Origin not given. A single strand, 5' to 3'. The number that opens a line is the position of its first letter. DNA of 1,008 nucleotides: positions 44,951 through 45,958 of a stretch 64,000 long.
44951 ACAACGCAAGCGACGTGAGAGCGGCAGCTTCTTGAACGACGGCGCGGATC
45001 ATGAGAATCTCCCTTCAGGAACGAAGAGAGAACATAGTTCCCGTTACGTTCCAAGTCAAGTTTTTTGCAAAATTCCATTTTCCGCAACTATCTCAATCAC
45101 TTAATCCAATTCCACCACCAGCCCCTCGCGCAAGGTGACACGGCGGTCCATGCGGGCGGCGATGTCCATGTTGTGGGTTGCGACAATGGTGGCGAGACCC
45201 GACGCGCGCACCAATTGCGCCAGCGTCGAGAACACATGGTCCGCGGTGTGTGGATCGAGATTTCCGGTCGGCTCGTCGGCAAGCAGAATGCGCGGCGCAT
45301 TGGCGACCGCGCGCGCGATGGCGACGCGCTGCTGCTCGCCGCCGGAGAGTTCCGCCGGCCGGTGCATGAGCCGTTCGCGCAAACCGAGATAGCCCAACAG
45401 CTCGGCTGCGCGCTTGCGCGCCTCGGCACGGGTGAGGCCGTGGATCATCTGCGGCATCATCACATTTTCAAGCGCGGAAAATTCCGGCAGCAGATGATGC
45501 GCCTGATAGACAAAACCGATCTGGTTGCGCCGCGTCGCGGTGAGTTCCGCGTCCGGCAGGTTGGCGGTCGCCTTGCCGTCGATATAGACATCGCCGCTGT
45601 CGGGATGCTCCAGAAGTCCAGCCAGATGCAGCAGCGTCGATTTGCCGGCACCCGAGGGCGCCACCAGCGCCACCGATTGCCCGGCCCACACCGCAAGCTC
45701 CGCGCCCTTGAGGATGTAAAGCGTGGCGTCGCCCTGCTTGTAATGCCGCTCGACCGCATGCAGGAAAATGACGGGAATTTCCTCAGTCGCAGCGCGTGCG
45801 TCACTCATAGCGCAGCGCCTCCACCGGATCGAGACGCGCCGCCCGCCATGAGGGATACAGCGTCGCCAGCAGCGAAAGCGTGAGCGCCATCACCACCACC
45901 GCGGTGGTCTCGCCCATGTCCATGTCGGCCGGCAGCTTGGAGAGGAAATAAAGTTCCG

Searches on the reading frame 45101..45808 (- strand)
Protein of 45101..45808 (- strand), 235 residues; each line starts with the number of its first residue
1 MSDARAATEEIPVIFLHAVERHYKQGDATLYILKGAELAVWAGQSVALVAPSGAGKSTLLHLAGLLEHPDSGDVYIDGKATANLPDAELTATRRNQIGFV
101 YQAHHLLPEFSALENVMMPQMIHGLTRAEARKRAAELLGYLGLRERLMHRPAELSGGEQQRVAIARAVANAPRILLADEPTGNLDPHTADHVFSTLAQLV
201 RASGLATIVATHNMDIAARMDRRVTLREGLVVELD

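Call 5: search_protein_families(library=pfam, proteins=[window:45101-45808:-], max_evalue=0.01)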
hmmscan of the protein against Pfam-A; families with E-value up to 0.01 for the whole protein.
window:45101-45808:- (235 aa): 1 family
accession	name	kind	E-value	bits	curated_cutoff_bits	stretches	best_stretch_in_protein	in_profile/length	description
PF00005.33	ABC_tran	-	9.9e-31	107.6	25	1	33-181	1-136/137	ABC transporter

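Call 25: search_protein_families(library=ncbifam, proteins=[window:45101-45808:-], max_evalue=10)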
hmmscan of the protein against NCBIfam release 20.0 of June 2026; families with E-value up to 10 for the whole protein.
window:45101-45808:- (235 aa): 194 families (the best 25 are shown)
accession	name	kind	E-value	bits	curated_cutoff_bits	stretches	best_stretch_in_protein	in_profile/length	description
TIGR02211.1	LolD_lipo_ex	equivalog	2.7e-73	246.1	307.75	1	17-232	5-220/221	lipoprotein-releasing ABC transporter ATP-binding protein LolD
NF008639.0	PRK11629.1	equivalog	3.2e-68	229.6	360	1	17-231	10-224/234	lipoprotein-releasing ABC transporter ATP-binding protein LolD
NF007879.0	PRK10584.1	equivalog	9.4e-61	205.4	336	1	13-233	6-226/228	putative ABC transporter ATP-binding protein YbbA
NF007826.0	PRK10535.1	equivalog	1.3e-59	202.1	966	1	14-233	5-223/648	macrolide ABC transporter ATP-binding protein/permease MacB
TIGR02673.1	FtsE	equivalog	9.7e-56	188.8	264.85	1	14-227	2-211/214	cell division ATP-binding protein FtsE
TIGR03608.1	L_ocin_972_ABC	subfamily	1.4e-49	168.4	254.85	1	31-226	12-206/206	putative bacteriocin export ABC transporter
TIGR02982.1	heterocyst_DevA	subfamily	3e-49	167.6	295.8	1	14-230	2-218/220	ABC exporter ATP-binding subunit, DevA family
NF038007.1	ABC_ATP_DarD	equivalog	4.7e-49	166.8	375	1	16-229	4-216/218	darobactin export ABC transporter ATP-binding protein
NF007027.0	PRK09493.1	equivalog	1.4e-47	162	379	1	18-225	6-207/240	glutamine ABC transporter ATP-binding protein GlnQ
TIGR02314.1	ABC_MetN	equivalog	2.1e-47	161.8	499.7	1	14-229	2-217/343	methionine ABC transporter ATP-binding protein MetN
TIGR03005.1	ectoine_ehuA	equivalog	1.8e-46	158.4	345.4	1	19-226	6-219/252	ectoine/hydroxyectoine ABC transporter ATP-binding protein EhuA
TIGR02315.1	ABC_phnC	equivalog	1.2e-45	155.9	266.1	1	16-232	4-225/243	phosphonate ABC transporter ATP-binding protein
TIGR01186.1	proV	subfamily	2.3e-43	148.7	326.6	1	34-233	10-210/363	betaine/proline/choline family ABC transporter ATP-binding protein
NF008428.0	PRK11264.1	equivalog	4.5e-43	147.3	406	1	31-233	17-224/250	L-cystine ABC transporter ATP-binding protein TcyN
NF040933.2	ABC_arch_GlcV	equivalog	1.5e-42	145.8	450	1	14-232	3-221/357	glucose ABC transporter ATP-binding protein GlcV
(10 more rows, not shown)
